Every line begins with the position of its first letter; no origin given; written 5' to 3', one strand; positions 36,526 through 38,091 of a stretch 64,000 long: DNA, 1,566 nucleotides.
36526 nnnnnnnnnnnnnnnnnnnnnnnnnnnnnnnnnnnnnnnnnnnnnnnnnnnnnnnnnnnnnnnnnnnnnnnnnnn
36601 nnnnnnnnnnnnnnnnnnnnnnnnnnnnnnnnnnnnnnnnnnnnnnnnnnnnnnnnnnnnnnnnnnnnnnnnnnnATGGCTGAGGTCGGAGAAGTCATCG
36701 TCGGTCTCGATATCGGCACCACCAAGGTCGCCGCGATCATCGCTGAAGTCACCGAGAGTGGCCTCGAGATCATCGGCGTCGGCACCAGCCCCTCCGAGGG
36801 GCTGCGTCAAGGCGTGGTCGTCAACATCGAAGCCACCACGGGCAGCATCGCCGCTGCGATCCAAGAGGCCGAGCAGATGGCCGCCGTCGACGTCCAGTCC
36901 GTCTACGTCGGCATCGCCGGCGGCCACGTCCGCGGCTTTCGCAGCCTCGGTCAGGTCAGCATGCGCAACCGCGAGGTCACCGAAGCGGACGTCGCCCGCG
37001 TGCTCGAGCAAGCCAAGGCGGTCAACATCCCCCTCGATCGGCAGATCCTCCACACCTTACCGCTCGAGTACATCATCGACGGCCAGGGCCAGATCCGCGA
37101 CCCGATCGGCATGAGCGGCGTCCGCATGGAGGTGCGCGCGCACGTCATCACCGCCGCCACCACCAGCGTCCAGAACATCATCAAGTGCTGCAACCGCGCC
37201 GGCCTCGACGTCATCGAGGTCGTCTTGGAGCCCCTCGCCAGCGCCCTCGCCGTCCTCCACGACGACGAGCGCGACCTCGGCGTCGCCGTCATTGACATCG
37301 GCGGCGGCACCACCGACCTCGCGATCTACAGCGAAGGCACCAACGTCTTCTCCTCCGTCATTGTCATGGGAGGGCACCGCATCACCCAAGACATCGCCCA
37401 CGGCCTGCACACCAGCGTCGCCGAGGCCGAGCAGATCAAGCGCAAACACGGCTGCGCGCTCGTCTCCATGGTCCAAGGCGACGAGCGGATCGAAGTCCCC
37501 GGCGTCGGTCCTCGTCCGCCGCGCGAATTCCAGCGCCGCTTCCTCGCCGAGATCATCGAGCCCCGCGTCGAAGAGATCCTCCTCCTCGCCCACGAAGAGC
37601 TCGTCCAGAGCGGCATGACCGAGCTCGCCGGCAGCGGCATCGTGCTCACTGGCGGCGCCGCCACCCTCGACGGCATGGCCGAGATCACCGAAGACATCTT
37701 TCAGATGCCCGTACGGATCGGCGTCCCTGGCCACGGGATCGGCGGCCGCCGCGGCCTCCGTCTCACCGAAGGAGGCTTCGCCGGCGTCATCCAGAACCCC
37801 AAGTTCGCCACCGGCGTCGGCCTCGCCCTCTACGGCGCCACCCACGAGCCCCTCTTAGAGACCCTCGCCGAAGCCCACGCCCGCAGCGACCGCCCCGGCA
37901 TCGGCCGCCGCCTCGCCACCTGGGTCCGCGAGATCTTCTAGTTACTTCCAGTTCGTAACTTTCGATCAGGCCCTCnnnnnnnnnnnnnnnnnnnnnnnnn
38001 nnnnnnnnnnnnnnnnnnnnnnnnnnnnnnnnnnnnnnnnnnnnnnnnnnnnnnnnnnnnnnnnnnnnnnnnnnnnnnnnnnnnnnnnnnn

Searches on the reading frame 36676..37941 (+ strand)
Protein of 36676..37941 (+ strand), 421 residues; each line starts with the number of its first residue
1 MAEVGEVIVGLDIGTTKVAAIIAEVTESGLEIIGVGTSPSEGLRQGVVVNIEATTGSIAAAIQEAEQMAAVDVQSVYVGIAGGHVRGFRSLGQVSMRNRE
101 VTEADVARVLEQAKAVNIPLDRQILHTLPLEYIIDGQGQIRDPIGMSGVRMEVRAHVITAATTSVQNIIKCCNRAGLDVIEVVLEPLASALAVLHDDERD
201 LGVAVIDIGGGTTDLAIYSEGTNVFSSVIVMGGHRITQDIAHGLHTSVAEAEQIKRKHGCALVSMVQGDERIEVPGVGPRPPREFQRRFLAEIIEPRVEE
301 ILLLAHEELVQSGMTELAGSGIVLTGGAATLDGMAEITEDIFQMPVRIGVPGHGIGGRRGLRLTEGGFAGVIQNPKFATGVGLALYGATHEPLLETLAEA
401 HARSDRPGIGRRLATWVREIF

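Call 6: search_protein_families(library=pfam, proteins=[window:36676-37941:+], max_evalue=0.01)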
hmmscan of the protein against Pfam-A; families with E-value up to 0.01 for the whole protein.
window:36676-37941:+ (421 aa): 8 families
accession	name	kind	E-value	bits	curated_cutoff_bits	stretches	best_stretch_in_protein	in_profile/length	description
PF14450.12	FtsA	-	1.1e-45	155.5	31.8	2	204-382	1-127/127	Cell division protein FtsA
PF02491.25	SHS2_FTSA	-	2e-29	102.2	25.4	1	82-159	1-79/79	SHS2 domain inserted in FTSA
PF06723.19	MreB_Mbl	-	2.9e-17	62.9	27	1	165-348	109-303/327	MreB/Mbl protein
PF11104.14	PilM_2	-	3.4e-13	49.7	27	1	156-258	129-237/340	Type IV pilus assembly protein PilM;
PF06277.17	EutA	-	2.4e-05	23.9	27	1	197-250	139-192/475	Ethanolamine utilisation protein EutA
PF00012.26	HSP70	-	2.9e-05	23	20.6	1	166-225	150-210/599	Hsp70 protein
PF07520.16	SrfB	-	0.002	16.7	27.1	1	196-218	555-577/992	Virulence factor SrfB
PF02541.22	Ppx-GppA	-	0.0042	17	27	1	177-244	88-155/285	Ppx/GppA phosphatase family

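Call 15: find_related_loci(query=window:36676-37941:+, collection=genome_contigs, flank=10000)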
Query window:36676-37941:+ (421 aa) in genome_contigs; peptide patterns used: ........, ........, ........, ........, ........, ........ (x = any residue, [..] = any of these).
395 stretches matched a pattern; 313 encode a relative of the query (tblastn E <= 1e-3); the best 80 are kept; 80 distinct loci.
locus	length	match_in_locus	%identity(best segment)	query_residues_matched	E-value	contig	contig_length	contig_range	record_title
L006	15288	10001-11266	88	1-421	0e+0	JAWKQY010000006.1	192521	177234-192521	MAG: Nannocystaceae bacterium isolate AC1.67 AC1.67.fa-6, whole genome shotgun sequence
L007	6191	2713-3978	89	1-421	0e+0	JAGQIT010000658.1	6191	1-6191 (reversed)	MAG: Myxococcales bacterium isolate HKST-UBA11 2015-01-06_1_(paired)_contig_143751, whole genome shotgun sequence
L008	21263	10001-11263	88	1-421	0e+0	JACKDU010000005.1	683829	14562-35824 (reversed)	MAG: Myxococcales bacterium isolate HK-STAS-MYXO-15 HK-STAS-MYXO-15_5, whole genome shotgun sequence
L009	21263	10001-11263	87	1-421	0e+0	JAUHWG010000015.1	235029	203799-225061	MAG: Polyangia bacterium isolate 2_bin.15 NODE_94_length_235029_cov_8.060131, whole genome shotgun sequence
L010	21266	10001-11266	87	1-421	0e+0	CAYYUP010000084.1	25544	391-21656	MAG TPA_asm: uncultured Nannocystis sp. isolate binchicken_co67_189 genome assembly, contig: NODE_1889_length_25544_cov_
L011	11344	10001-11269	78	1-421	0e+0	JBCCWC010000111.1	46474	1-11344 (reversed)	MAG: Myxococcota bacterium isolate P01_E01_bin.52 k141_1154546_length_46474_cov_16.4519, whole genome shotgun sequence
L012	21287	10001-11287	77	1-421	0e+0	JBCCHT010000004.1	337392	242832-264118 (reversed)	MAG: Myxococcota bacterium isolate P01_B01_bin.73 k141_3845469_length_337392_cov_34.9263, whole genome shotgun sequence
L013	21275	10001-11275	81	1-421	0e+0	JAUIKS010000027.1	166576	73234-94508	MAG: Polyangia bacterium isolate Co_bin.371 NODE_977_length_166576_cov_2.896863, whole genome shotgun sequence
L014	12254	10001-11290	78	1-421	0e+0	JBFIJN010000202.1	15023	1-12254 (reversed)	MAG: Nannocystaceae bacterium isolate Mix_sand11.2021.09.Z.87 k141_3299122_length_15023_cov_20.2209, whole genome shotgu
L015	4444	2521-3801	78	1-421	0e+0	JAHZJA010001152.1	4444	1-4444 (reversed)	MAG: Deltaproteobacteria bacterium isolate P_S1_bin.18 k141_1290226, whole genome shotgun sequence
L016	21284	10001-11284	78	1-421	0e+0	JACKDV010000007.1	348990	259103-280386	MAG: Myxococcales bacterium isolate HK-STAS-MYXO-16 HK-STAS-MYXO-16_7, whole genome shotgun sequence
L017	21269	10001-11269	79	1-421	0e+0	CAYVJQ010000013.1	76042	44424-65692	MAG TPA_asm: uncultured Nannocystaceae bacterium isolate binchicken_co67_24 genome assembly, contig: NODE_228_length_760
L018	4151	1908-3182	79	1-421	0e+0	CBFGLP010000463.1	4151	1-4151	MAG TPA_asm: uncultured Myxococcales bacterium isolate SRR25737861_metabat2_1 genome assembly, contig: ERZ27251247.24081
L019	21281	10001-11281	77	1-421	0e+0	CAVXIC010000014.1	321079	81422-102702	MAG: uncultured bacterium isolate MFD03250.bin.1.10 genome assembly, contig: contig_20762, whole genome shotgun sequence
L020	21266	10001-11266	83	1-421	0e+0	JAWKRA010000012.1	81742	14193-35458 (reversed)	MAG: Nannocystaceae bacterium isolate ABC2.134 ABC2.134.fa-12, whole genome shotgun sequence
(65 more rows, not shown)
